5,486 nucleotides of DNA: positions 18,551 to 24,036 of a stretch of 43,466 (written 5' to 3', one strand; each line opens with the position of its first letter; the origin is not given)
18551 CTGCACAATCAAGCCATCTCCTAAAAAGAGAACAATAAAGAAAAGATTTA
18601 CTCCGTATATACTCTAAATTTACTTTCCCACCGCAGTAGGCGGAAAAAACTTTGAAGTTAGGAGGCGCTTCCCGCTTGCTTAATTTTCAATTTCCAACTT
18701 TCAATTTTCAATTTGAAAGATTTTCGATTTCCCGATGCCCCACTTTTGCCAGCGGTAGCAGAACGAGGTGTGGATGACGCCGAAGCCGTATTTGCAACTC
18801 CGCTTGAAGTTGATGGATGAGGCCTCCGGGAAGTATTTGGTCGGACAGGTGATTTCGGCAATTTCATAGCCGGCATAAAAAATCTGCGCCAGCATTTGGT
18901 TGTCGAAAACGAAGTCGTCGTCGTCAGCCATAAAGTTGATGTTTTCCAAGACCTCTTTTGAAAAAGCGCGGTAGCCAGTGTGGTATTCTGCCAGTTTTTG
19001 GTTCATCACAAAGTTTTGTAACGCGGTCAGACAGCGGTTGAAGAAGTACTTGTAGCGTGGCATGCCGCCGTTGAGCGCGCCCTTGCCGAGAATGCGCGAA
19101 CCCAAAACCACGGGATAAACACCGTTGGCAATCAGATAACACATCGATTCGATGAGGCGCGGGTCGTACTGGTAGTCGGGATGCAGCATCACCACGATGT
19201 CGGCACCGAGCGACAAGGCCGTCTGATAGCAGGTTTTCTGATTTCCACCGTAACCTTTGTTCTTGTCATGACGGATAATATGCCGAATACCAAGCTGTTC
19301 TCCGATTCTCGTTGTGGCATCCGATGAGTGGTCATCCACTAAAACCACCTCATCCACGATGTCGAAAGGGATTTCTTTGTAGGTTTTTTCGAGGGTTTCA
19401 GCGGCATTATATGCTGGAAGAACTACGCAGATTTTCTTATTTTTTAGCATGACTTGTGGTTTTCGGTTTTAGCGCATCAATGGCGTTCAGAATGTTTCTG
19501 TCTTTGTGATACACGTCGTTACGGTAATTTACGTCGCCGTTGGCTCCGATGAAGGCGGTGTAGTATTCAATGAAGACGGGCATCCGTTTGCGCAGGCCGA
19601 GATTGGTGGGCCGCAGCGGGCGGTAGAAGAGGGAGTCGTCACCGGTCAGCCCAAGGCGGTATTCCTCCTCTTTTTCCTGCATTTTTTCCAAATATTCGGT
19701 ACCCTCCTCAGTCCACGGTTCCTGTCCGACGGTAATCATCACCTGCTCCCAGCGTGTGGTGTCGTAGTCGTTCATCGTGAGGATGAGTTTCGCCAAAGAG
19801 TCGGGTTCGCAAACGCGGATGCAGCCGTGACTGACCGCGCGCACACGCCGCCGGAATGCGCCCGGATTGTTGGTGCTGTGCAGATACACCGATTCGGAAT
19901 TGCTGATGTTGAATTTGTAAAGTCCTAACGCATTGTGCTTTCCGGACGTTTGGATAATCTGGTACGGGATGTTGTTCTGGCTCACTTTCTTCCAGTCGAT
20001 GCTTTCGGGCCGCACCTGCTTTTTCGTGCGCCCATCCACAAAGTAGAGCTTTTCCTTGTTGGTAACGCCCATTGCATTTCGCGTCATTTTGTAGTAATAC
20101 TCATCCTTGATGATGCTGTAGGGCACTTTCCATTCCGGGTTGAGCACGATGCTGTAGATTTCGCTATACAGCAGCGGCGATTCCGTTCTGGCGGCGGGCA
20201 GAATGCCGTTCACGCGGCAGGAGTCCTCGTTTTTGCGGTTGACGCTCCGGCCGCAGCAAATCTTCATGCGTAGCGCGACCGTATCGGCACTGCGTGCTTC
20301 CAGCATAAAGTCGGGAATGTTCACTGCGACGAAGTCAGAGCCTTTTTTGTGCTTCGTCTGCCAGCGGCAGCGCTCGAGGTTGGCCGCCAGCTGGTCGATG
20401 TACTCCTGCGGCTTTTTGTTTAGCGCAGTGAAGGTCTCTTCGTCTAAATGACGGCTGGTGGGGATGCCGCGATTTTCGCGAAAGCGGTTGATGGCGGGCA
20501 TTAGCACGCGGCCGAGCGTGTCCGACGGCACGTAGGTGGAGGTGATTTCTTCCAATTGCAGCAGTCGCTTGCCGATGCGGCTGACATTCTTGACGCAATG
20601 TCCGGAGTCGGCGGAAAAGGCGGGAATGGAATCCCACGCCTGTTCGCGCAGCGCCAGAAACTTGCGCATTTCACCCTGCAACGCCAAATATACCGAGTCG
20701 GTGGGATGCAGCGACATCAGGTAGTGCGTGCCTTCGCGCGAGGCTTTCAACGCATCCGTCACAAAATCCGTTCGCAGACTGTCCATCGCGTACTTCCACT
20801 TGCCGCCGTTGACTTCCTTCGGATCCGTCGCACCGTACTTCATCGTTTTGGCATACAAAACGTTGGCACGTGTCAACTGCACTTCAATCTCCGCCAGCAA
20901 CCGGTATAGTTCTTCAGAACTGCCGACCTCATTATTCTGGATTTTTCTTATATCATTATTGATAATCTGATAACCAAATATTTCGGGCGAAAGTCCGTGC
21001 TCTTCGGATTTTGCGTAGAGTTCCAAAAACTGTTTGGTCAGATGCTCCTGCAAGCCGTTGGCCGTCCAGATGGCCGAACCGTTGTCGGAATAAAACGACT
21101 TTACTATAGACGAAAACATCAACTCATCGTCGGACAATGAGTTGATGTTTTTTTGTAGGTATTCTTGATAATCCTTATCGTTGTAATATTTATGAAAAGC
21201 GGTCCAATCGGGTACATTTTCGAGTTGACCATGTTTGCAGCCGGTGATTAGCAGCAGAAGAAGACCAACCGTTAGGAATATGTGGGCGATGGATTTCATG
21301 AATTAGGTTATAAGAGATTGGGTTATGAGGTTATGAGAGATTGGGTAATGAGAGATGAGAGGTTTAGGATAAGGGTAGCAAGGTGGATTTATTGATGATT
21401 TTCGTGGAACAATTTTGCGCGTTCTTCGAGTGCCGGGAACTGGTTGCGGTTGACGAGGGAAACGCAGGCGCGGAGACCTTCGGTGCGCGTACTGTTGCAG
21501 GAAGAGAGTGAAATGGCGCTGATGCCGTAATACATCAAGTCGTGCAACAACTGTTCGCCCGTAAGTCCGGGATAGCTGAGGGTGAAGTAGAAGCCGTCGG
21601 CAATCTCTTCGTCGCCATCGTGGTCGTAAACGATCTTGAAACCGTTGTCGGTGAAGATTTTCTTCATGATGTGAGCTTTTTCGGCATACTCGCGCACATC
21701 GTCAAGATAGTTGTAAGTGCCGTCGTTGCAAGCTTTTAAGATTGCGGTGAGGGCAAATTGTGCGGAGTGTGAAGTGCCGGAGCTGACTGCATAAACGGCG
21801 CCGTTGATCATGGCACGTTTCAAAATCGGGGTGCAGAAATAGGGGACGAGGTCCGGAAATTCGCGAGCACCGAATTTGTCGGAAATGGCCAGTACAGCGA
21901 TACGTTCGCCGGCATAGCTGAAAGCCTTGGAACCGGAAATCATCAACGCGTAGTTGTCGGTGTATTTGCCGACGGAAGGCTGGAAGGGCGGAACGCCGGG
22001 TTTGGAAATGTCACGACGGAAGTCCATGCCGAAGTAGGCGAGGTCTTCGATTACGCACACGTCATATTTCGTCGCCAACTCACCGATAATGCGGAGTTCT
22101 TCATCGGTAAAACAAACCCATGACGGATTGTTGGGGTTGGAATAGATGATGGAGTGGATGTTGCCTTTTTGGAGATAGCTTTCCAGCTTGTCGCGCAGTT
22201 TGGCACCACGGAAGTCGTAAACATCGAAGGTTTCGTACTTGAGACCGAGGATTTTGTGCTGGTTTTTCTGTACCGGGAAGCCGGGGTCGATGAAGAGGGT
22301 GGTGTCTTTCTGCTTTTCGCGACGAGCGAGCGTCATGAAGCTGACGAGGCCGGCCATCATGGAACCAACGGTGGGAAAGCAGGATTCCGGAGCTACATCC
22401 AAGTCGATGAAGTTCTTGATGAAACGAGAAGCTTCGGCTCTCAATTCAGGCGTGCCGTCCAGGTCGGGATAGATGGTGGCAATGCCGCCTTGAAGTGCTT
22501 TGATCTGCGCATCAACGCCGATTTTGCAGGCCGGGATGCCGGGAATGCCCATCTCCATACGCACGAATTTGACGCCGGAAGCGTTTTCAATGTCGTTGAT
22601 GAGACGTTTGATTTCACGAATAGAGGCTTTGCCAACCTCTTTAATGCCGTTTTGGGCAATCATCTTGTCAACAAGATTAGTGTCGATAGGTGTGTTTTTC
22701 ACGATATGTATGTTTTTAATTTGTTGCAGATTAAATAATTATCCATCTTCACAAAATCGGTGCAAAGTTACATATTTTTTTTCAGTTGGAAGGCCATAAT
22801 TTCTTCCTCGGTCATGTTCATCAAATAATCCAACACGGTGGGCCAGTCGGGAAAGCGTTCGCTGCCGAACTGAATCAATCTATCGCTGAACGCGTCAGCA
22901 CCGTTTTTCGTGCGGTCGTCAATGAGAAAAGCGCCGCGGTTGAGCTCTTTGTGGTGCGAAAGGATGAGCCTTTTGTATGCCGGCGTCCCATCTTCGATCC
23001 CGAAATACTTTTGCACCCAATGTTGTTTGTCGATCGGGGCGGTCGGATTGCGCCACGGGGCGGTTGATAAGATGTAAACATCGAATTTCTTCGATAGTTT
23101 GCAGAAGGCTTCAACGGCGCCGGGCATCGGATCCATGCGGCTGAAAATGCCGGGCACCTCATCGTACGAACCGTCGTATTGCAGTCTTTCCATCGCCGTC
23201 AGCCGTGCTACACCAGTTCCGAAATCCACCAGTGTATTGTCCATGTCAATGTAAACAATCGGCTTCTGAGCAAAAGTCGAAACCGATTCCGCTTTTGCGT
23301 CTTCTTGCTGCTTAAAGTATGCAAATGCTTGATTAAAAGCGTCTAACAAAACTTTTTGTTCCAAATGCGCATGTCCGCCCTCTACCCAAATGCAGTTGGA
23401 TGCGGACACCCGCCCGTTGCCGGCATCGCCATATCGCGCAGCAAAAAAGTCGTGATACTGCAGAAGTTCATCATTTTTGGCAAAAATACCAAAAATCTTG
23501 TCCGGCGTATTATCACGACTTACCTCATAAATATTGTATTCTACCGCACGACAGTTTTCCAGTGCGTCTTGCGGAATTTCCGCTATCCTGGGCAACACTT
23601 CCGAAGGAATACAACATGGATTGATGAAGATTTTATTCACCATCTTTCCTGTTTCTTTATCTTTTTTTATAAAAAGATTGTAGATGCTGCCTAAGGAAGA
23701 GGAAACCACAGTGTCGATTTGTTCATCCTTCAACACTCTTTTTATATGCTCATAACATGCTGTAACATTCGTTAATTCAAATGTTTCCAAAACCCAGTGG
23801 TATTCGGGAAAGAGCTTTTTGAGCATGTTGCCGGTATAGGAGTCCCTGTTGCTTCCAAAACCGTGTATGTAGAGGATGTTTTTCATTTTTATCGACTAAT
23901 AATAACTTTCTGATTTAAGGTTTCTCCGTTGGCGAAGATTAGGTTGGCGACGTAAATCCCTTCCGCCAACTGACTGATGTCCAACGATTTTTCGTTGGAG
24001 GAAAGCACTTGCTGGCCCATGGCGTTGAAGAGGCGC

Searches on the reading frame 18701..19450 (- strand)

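Call 10: search_protein_families(library=pfam, proteins=[window:18701-19450:-], max_evalue=0.00001)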
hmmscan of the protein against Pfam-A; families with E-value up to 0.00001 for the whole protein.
window:18701-19450:- (249 aa): 1 family
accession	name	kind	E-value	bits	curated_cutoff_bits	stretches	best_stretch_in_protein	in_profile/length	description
PF00535.33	Glycos_transf_2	-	9.3e-20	71.7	23.3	1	8-170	1-166/168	Glycosyl transferase family 2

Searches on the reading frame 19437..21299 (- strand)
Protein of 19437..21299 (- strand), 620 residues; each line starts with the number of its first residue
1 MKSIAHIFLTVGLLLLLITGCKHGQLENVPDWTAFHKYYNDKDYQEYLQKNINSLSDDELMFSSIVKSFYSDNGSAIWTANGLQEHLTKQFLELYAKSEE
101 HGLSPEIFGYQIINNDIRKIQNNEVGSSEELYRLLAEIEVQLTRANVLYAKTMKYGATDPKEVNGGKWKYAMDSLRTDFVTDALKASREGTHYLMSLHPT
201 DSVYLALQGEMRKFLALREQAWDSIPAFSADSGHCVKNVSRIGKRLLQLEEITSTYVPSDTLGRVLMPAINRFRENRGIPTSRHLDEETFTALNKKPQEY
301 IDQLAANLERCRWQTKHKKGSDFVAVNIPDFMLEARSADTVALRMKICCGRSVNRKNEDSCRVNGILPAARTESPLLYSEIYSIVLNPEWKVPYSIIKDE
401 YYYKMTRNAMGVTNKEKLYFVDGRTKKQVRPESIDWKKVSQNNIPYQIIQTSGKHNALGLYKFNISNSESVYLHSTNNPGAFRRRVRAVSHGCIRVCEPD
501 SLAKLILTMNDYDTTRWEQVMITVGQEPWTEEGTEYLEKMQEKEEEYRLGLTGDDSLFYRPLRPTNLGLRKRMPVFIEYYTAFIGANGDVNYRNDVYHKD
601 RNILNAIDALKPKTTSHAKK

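Call 10: search_protein_families(library=pfam, proteins=[window:19437-21299:-], max_evalue=0.00001)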
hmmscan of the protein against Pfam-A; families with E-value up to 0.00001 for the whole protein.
window:19437-21299:- (620 aa): 2 families
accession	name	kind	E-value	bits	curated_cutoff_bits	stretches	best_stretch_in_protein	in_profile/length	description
PF03734.19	YkuD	-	4.1e-17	63.5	23.4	1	323-501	3-131/146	L,D-transpeptidase catalytic domain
PF20142.4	Scaffold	-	5.7e-17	63.2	24.6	1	66-209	3-137/139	Scaffold domain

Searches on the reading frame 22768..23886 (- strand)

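Call 10: search_protein_families(library=pfam, proteins=[window:22768-23886:-], max_evalue=0.00001)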
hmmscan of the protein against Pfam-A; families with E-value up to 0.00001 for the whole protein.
window:22768-23886:- (372 aa): 2 families
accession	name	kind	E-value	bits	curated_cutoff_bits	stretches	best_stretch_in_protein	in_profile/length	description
PF06941.18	NT5C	-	3.4e-11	43.8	24.8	1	243-341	58-151/180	5' nucleotidase, deoxy (Pyrimidine), cytosolic type C protein (NT5C)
PF05728.18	UPF0227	-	8.6e-07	29.5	21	1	4-147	2-153/187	Uncharacterised protein family (UPF0227)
